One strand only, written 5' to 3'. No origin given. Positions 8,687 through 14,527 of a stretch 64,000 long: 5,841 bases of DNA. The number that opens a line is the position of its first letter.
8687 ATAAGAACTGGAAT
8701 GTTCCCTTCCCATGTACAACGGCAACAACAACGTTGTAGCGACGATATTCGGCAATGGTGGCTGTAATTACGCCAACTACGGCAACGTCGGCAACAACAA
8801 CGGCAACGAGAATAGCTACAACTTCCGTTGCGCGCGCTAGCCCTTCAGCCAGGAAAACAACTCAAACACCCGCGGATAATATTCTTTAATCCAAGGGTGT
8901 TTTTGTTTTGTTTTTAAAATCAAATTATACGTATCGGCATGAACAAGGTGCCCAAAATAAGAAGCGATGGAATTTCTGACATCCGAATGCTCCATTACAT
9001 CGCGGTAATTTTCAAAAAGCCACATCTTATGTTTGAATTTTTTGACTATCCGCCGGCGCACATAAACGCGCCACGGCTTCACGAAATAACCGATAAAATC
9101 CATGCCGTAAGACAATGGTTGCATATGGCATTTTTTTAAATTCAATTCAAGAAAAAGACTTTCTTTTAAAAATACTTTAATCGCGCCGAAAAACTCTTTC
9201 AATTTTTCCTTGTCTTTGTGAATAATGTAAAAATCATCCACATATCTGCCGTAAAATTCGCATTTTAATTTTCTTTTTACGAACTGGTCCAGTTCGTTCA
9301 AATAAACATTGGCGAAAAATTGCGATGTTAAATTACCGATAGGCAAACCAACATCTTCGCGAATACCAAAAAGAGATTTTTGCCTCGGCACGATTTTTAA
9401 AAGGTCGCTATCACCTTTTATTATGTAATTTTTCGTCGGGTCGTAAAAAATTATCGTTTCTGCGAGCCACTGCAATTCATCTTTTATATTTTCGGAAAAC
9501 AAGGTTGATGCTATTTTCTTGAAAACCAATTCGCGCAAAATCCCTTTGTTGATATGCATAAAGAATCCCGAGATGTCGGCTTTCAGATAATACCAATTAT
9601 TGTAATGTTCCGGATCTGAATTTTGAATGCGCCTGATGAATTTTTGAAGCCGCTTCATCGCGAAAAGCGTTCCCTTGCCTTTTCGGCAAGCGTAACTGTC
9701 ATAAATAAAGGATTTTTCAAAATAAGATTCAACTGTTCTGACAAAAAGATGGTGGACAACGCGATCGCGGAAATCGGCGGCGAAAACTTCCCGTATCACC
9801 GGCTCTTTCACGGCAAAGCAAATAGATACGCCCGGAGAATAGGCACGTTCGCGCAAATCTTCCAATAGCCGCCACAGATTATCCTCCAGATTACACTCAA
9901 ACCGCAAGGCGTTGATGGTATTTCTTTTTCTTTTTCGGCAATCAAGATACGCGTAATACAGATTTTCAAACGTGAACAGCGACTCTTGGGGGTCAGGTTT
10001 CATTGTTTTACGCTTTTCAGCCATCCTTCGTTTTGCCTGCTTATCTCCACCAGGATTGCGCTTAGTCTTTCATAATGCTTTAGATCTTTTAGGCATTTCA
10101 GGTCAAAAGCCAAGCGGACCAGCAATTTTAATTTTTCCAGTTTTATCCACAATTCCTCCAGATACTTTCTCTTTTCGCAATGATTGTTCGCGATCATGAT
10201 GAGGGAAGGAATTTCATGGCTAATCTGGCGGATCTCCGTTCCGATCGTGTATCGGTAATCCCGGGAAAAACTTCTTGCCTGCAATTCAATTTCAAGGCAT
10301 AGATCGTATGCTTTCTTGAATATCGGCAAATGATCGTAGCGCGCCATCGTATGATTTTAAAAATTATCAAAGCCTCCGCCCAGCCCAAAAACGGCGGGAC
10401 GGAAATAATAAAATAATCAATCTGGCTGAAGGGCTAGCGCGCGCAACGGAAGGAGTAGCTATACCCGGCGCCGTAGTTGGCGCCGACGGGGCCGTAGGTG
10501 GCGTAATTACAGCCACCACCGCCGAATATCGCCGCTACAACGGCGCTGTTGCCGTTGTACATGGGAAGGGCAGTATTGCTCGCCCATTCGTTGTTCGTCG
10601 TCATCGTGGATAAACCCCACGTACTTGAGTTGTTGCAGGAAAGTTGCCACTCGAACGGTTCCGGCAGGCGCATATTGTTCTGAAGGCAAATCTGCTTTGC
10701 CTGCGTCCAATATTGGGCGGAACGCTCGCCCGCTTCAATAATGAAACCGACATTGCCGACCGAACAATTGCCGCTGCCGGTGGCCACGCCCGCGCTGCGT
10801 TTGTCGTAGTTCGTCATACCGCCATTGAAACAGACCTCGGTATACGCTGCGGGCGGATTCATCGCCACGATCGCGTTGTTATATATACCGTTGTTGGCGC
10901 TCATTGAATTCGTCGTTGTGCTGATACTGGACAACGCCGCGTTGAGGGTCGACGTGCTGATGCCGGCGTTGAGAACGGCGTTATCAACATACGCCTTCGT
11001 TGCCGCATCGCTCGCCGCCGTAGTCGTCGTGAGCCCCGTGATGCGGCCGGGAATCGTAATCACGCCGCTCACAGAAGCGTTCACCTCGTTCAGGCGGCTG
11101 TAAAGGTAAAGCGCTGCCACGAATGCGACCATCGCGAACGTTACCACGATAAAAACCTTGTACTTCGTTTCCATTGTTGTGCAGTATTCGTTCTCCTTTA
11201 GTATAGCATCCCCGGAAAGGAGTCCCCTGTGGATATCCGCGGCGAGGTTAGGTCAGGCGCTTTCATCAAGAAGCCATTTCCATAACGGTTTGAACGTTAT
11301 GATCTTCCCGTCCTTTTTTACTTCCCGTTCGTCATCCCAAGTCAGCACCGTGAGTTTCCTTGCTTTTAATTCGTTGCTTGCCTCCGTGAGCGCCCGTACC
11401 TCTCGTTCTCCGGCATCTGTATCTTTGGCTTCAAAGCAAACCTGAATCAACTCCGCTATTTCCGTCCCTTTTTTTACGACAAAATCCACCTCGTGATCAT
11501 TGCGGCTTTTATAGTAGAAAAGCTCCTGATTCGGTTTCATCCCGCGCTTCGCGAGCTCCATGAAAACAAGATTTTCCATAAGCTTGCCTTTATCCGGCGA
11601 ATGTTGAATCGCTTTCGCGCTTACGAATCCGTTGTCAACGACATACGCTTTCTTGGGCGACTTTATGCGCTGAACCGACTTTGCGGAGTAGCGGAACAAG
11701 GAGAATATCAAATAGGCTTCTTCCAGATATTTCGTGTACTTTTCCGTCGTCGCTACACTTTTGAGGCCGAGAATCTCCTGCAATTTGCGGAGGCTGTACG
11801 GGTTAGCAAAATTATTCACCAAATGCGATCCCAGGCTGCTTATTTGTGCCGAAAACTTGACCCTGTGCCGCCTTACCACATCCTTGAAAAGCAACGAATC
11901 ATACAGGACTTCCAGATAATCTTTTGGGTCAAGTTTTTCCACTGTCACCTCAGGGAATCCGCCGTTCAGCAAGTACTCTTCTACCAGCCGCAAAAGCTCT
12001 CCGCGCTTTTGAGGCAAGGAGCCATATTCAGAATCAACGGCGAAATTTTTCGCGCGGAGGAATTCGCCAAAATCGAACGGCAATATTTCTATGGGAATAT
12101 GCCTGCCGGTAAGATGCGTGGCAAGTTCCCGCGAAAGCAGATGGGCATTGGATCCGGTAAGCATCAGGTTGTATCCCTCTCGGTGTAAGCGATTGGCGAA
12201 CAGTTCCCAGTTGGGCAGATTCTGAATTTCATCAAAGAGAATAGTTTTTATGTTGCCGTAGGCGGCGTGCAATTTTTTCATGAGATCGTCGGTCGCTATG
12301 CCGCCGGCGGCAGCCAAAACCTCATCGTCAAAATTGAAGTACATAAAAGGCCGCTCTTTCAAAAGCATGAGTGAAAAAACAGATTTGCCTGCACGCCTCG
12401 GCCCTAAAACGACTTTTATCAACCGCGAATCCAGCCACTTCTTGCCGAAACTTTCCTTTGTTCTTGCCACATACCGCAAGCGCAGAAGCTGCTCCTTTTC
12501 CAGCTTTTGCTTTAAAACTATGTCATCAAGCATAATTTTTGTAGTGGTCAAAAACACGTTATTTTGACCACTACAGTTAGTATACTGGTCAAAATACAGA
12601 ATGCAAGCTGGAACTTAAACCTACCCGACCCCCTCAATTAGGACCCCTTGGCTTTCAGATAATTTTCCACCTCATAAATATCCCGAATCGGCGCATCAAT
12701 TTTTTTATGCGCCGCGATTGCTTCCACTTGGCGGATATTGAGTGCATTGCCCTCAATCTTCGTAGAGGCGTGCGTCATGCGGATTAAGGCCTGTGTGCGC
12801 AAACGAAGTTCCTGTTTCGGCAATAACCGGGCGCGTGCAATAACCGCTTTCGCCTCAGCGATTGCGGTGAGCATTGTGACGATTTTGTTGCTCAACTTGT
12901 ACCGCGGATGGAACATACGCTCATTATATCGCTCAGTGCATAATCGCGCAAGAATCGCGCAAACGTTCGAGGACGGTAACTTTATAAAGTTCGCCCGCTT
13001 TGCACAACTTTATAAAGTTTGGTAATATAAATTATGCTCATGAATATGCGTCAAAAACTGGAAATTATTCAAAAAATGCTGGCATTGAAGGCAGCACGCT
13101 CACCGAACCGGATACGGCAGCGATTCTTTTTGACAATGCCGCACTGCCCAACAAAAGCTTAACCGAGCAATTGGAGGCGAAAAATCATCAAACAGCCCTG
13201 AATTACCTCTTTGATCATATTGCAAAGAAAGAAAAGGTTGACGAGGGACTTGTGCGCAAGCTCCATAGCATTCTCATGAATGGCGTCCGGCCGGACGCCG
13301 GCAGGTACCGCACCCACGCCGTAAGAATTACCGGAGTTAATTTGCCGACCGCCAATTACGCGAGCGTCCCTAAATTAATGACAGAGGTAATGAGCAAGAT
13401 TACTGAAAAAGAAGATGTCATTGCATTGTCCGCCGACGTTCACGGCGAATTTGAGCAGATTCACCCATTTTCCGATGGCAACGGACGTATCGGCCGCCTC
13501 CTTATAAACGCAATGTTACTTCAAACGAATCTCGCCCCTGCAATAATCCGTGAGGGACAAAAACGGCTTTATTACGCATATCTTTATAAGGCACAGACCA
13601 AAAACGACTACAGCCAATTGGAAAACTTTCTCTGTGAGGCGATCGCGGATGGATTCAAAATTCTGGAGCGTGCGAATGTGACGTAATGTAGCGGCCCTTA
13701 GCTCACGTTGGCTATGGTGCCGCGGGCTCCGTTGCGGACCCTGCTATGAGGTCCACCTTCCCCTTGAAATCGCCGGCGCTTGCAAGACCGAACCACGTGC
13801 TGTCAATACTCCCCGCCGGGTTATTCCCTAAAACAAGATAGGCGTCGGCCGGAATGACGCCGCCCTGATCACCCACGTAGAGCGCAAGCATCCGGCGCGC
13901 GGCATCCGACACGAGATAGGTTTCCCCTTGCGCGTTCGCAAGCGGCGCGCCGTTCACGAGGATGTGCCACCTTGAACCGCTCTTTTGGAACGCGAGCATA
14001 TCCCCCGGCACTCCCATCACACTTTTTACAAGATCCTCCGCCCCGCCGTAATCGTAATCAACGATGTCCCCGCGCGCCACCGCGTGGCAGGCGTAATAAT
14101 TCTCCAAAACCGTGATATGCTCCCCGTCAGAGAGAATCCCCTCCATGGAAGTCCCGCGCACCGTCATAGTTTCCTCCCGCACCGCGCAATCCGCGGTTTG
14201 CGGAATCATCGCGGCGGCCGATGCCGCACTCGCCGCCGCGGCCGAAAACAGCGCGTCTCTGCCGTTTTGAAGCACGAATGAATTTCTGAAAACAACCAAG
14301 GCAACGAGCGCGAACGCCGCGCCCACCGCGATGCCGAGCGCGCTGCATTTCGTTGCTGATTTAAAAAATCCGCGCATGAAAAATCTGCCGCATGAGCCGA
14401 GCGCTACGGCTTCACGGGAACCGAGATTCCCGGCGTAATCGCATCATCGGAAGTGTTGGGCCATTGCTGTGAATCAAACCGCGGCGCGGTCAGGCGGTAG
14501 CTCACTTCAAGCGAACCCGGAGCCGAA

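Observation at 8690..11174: Complete diversity-generating retroelement with perfect adenine-specific TR/VR pattern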

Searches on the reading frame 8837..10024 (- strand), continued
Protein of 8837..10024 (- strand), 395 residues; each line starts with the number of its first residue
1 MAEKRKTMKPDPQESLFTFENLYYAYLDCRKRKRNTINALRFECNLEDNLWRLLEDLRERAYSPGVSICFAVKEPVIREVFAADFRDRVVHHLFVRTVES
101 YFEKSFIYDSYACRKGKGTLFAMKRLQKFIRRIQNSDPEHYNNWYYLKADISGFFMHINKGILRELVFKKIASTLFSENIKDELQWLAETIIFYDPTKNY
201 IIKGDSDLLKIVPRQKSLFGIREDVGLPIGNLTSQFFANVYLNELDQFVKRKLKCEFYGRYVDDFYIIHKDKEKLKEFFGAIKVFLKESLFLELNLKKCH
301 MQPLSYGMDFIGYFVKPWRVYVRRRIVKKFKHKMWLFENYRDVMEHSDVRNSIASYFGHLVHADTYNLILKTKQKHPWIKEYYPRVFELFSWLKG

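Call 59: find_encoding_contigs(protein=P0010, flank=3000, max_places=2)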
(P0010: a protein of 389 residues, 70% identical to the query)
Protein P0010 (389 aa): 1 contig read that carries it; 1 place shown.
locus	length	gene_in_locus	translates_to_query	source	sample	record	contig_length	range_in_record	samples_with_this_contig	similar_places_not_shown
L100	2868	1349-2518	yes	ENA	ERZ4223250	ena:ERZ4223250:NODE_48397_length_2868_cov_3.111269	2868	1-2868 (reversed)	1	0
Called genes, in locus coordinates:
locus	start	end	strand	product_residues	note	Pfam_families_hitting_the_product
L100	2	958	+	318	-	?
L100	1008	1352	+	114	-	PF05635:23S_rRNA_IVP (faint), PF22296:bAvd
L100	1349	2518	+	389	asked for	PF00078:RVT_1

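Call 60: find_encoding_contigs(protein=P0011, flank=3000, max_places=2)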
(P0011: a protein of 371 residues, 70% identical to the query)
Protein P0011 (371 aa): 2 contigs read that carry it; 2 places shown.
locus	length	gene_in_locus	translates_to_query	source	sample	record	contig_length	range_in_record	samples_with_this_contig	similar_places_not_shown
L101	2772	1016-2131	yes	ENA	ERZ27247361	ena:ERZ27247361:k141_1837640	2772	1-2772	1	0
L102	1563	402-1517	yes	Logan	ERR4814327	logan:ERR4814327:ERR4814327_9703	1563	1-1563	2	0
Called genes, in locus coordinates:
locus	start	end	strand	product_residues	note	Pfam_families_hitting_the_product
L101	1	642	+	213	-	?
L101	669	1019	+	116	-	PF22296:bAvd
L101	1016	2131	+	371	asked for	PF00078:RVT_1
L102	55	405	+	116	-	PF22296:bAvd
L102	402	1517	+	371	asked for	PF00078:RVT_1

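Call 61: find_encoding_contigs(protein=P0013, flank=3000, max_places=2)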
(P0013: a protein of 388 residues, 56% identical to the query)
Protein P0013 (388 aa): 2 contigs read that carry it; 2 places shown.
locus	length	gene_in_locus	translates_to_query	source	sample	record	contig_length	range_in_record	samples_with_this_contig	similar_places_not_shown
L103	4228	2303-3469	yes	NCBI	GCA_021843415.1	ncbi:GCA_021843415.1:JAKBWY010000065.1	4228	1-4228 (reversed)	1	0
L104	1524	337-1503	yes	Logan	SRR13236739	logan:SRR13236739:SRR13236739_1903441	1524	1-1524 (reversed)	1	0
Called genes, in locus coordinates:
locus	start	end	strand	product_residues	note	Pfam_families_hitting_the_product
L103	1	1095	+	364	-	?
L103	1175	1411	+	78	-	PF12844:HTH_19 (weak), PF13560:HTH_31 (weak), PF13443:HTH_26, PF01381:HTH_3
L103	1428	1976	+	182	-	PF07963:N_methyl (weak)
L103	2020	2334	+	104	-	PF22296:bAvd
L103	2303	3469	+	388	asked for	PF00078:RVT_1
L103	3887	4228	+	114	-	?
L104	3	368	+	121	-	?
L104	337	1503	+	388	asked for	PF00078:RVT_1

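Call 69: list_cluster_members(proteins=[P0001, P0121])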
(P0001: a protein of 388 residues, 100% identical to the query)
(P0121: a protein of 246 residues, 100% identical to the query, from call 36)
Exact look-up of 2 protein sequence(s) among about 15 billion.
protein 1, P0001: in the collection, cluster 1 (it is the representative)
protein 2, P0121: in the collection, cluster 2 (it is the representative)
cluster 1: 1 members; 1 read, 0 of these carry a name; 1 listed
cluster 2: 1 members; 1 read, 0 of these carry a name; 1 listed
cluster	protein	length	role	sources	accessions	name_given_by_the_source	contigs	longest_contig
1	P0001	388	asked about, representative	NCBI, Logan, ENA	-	-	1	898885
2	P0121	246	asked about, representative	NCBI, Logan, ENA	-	-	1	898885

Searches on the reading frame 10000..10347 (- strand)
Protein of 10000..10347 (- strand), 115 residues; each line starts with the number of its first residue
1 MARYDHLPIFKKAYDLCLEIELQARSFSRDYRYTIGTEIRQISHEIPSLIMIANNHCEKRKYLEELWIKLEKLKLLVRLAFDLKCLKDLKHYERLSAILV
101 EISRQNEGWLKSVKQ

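Call 5: search_protein_families(library=pfam, proteins=[window:10000-10347:-], max_evalue=0.01)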
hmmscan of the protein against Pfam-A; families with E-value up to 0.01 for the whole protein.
window:10000-10347:- (115 aa): 2 families
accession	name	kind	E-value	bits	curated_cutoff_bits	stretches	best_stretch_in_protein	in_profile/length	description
PF22296.2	bAvd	-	1.7e-12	48.2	40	1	9-113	3-107/107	bAvd-like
PF05635.17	23S_rRNA_IVP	-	0.0008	20.1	33.8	1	7-105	3-103/106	23S rRNA-intervening sequence protein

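Call 6: search_protein_families(library=ncbifam, proteins=[window:10000-10347:-], max_evalue=0.01)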
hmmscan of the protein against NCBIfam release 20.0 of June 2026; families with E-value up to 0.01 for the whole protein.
window:10000-10347:- (115 aa): 2 families
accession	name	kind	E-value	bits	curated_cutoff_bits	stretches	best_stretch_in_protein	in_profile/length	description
NF033474.1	DivGenRetAVD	equivalog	5.7e-15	55.5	80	1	7-111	1-104/104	diversity-generating retroelement protein Avd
NF008911.0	PRK12275.1-2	subfamily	0.0018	18.8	137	1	2-75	2-75/118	hypothetical protein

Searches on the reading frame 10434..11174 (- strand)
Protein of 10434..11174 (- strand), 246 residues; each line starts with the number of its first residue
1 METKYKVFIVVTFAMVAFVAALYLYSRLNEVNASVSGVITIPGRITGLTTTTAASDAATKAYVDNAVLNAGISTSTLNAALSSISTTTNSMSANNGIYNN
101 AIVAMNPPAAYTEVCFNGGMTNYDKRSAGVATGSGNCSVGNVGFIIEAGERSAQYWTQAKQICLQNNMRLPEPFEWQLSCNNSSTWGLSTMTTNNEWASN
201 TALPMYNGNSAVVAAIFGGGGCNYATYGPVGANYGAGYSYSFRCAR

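Call 5: search_protein_families(library=pfam, proteins=[window:10434-11174:-], max_evalue=0.01)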
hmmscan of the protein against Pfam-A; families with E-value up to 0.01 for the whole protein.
window:10434-11174:- (246 aa): 0 families

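Call 6: search_protein_families(library=ncbifam, proteins=[window:10434-11174:-], max_evalue=0.01)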
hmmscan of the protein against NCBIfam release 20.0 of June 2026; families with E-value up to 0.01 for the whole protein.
window:10434-11174:- (246 aa): 0 families

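Call 11: search_solved_structures(query=window:10434-11174:-, max_evalue=1, show_alignments=2)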
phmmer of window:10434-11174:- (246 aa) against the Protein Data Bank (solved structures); distinct sequences matched with E-value up to 1: 1.
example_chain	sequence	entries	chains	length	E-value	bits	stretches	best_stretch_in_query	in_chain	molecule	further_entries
23sh_r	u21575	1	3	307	0.15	14.8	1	36-91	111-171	tail fiber gp9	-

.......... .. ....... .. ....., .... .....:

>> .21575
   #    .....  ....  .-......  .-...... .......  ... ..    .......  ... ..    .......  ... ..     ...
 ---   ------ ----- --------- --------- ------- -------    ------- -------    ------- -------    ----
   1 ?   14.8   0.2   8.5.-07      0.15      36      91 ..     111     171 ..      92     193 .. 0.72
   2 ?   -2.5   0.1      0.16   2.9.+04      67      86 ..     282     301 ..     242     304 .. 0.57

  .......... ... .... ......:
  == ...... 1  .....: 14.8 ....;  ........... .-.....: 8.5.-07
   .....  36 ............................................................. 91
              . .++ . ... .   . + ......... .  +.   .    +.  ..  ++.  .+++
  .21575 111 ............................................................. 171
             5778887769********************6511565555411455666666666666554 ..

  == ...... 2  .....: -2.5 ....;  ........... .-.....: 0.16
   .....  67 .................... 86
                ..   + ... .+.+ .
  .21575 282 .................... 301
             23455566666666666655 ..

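Call 36: find_homologous_proteins(query=window:10434-11174:-)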
Query window:10434-11174:- (246 aa): 41 proteins with E <= 0.001 among 1262 candidates.
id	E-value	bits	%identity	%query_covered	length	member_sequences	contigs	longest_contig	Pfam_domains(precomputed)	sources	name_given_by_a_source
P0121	1.6e-155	533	100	100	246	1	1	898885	-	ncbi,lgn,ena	-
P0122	6.6e-63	230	50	100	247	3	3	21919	-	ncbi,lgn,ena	-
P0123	1.2e-57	213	59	71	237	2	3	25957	-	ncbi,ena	-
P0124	2.3e-56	209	57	83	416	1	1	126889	-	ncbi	-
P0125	4.3e-56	208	54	87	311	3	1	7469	-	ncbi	-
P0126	2.5e-55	206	61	64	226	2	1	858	-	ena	-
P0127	4.9e-55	205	58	64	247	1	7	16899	-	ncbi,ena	-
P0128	1.2e-54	203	56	83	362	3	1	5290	-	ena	-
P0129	1.4e-53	200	54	85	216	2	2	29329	-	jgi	-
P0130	6.5e-53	198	53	86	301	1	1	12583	-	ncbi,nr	ncbi:hypothetical protein HZC33_03390, partial [Candidatus Wolfebacteria bacterium]|nr:hypothetical 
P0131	1.7e-51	193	51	87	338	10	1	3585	-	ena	-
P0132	4.3e-51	192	55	68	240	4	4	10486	-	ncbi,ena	-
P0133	7.7e-51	191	66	56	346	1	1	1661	PF00155.28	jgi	-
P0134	2.3e-50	189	51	83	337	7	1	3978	-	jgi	-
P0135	6.6e-48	181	54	72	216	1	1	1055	-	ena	-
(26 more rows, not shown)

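Call 47: predict_structure(alignment_id=A1)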
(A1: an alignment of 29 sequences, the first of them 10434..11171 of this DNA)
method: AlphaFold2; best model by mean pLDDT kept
length: 245 residues; sequences in the alignment: 29
mean_pLDDT: 83.0   pTM: 0.63
mean pLDDT of the five models: 83.0, 82.9, 80.9, 80.0, 79.9
residues with pLDDT >= 90: 133; 70-90: 57; 50-70: 31; < 50: 24
segments of 3 or more residues with pLDDT < 50: 34-52
pLDDT, mean of each block of 10 residues (from residue 1): 81 89 80 49 43 60 72 71 52 61 96 96 97 95 96 98 96 96 93 94 87 95 95 92 96
secondary structure, 60 per line:
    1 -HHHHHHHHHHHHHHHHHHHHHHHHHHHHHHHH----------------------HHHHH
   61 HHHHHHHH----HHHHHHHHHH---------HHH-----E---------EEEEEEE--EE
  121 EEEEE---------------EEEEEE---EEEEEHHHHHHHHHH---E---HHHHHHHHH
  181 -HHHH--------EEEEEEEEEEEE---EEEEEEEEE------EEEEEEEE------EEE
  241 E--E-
elements in order: H2-33 H56-68 H73-82 E110-116 E119-125 E141-146 E150-154 H155-164 H172-180 H182-185 E194-205 E209-217 E224-231 E238-241

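Call 51: fold_search(model_id=the predicted structure, library=pdb)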
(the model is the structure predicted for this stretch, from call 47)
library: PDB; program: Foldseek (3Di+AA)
matches with E <= 10: 170; with E <= 0.001: 0
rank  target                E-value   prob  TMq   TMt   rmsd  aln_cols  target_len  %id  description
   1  5ao5_A                5.8e-02  0.92  0.28  0.17  16.1       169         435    9  Endo180 D1-4, monoclinic form (released 2015-10-28)
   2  1uex_A                8.5e-02  0.98  0.29  0.53   6.7       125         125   13  Crystal structure of von Willebrand Factor A1 domain complexed with snake venom bitiscetin (released 2003-09-30)
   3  3t3a_B                1.3e-01  0.98  0.29  0.56   3.9       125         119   10  Crystal structure of H107R mutant of extracellular domain of mouse receptor NKR-P1A (released 2011-08-10)
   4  5xtw_F                1.3e-01  0.75  0.29  0.17  13.1       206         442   13  Crystal structure of the CysR-CTLD2 fragment of human MR at acidic pH (released 2017-12-27)
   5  8oks_B                1.7e-01  0.99  0.30  0.60   5.4       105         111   12  Crystal structure of Bdellovibrio bacteriovorus Bd2740 C-terminal domain (released 2023-10-25)
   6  8oks_A                1.7e-01  0.98  0.29  0.61   4.0       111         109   14  Crystal structure of Bdellovibrio bacteriovorus Bd2740 C-terminal domain (released 2023-10-25)
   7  4wco_A                2.4e-01  0.84  0.26  0.49   4.7       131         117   11  Crystal structure of extracellular domain of human lectin-like transcript 1 (LLT1), the ligand for natural killer rece (released 2015-06-24)
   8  1egg_A                2.7e-01  0.90  0.27  0.46   5.0       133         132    8  STRUCTURE OF A C-TYPE CARBOHYDRATE-RECOGNITION DOMAIN (CRD-4) FROM THE MACROPHAGE MANNOSE RECEPTOR (released 2000-08-30)
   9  5xts                  2.9e-01  0.87  0.28  0.16   5.4       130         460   15  Crystal structure of the CysR-CTLD3 fragment of human MR at basic/neutral pH (released 2017-12-27)
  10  1ypq_A                3.1e-01  0.94  0.29  0.52   4.9       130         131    8  Human Oxidized Low Density Lipoprotein Receptor LOX-1 Dioxane Complex (released 2005-02-08)
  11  5ao6_B                3.1e-01  0.30  0.24  0.15  16.8       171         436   10  Endo180 D1-4, trigonal form (released 2015-10-28)
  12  5ao6_A                3.2e-01  0.33  0.25  0.16  17.1       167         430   11  Endo180 D1-4, trigonal form (released 2015-10-28)
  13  5ssz                  4.0e-01  0.75  0.23  0.21   9.0       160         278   12  Crystal Structure of wild-type human formylglycine generating enzyme bound to Cu(I) (released 2023-08-23)
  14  5ssx_A                4.5e-01  0.72  0.23  0.21   8.9       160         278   12  Crystal Structure human formylglycine generating enzyme E130D mutant (released 2023-08-23)
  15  8aru_A                4.5e-01  0.72  0.23  0.21   8.9       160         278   12  Crystal Structure of human formylglycine generating enzyme (released 2023-08-23)
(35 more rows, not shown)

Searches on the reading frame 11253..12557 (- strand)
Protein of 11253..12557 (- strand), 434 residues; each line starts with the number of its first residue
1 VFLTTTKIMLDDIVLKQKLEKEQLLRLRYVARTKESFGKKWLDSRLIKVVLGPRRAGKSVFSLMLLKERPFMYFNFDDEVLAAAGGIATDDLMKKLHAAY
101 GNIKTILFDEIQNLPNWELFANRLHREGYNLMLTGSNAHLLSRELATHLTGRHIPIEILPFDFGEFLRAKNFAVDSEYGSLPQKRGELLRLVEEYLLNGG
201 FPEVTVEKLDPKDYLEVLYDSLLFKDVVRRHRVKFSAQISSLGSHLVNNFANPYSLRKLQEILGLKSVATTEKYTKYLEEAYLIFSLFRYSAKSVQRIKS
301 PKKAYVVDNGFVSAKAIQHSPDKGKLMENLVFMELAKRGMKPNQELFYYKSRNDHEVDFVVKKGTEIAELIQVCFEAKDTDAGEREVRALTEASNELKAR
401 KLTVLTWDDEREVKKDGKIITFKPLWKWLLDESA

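Call 5: search_protein_families(library=pfam, proteins=[window:11253-12557:-], max_evalue=0.01)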
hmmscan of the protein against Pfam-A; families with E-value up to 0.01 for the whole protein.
window:11253-12557:- (434 aa): 3 families
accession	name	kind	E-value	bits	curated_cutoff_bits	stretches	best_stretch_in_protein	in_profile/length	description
PF13173.12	AAA_14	-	1.1e-28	100.3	27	1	46-167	3-129/129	AAA domain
PF13635.12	DUF4143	-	2.3e-22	79.9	28.1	1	225-368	2-152/160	Domain of unknown function (DUF4143)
PF04471.18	Mrr_cat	-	0.0014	19.1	21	1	327-408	9-87/115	Restriction endonuclease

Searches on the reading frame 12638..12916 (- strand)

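Call 105: search_protein_families(library=pfam, proteins=[window:12638-12916:-], max_evalue=0.01)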
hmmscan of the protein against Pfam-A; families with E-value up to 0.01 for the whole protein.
window:12638-12916:- (92 aa): 1 family
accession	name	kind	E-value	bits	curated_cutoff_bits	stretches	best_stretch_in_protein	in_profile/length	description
PF13784.11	Fic_N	-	0.0022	18.4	26.7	1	29-89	18-76/82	Fic/DOC family N-terminal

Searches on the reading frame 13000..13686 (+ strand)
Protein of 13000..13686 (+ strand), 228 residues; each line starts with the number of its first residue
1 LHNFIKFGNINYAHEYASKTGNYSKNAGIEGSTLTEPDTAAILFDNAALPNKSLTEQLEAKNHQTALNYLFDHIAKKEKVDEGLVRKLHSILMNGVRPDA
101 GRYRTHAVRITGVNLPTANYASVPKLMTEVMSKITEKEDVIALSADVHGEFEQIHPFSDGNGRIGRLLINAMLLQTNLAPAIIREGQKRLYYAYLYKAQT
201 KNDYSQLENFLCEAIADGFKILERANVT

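Call 105: search_protein_families(library=pfam, proteins=[window:13000-13686:+], max_evalue=0.01)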
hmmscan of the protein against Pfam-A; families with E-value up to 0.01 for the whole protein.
window:13000-13686:+ (228 aa): 1 family
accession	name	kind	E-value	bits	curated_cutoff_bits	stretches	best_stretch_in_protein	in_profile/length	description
PF02661.23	Fic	-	6.5e-21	75.4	24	1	80-173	2-93/93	Fic/DOC family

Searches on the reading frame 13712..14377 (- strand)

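Call 105: search_protein_families(library=pfam, proteins=[window:13712-14377:-], max_evalue=0.01)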
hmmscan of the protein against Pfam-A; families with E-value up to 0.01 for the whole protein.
window:13712-14377:- (221 aa): 1 family
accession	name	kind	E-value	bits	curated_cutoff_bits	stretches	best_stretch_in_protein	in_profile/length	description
PF10502.14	Peptidase_S26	-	9.2e-18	65.2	22.9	1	69-211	24-166/168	Signal peptidase, peptidase S26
